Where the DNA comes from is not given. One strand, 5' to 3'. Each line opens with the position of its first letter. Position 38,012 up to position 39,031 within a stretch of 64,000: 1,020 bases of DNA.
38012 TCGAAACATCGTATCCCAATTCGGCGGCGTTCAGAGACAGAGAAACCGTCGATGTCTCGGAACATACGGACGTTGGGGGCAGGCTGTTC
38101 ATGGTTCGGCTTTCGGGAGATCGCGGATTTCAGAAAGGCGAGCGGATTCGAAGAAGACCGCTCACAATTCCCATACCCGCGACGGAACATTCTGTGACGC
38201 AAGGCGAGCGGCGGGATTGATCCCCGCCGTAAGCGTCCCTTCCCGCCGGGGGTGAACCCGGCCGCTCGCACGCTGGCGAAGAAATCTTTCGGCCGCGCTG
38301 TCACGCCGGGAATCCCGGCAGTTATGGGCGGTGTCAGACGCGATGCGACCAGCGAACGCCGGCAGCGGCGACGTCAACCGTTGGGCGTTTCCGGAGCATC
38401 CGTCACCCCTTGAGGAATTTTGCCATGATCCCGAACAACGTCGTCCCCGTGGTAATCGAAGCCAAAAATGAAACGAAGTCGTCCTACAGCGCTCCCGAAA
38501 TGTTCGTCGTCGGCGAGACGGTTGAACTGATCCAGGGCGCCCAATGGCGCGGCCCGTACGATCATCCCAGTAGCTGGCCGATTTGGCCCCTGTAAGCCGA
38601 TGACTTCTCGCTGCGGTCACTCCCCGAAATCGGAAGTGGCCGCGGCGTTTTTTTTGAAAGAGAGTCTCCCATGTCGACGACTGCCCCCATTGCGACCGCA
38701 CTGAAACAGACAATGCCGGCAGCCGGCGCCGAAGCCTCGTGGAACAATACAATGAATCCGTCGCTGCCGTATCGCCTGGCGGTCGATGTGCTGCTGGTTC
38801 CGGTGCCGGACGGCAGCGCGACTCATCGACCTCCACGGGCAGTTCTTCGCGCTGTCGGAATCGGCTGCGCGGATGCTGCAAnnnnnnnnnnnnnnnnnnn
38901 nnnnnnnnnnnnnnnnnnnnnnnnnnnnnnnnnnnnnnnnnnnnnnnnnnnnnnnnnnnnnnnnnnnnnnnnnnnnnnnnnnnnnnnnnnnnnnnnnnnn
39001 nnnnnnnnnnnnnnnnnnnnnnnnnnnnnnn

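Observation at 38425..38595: Predicted precursor: canonical leader register but Ile instead of Thr at position -2; core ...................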

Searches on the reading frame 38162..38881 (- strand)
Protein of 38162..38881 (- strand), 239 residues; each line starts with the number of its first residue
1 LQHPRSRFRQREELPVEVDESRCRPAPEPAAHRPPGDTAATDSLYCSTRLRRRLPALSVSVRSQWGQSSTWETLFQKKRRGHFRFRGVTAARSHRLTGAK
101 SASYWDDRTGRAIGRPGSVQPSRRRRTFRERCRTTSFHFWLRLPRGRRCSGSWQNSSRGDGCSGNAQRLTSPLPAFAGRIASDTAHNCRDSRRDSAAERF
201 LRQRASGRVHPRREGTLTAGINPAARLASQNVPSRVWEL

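Call 101: search_protein_families(library=pfam, proteins=[window:38162-38881:-], max_evalue=0.01)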
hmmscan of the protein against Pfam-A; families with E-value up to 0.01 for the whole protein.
window:38162-38881:- (239 aa): 0 families
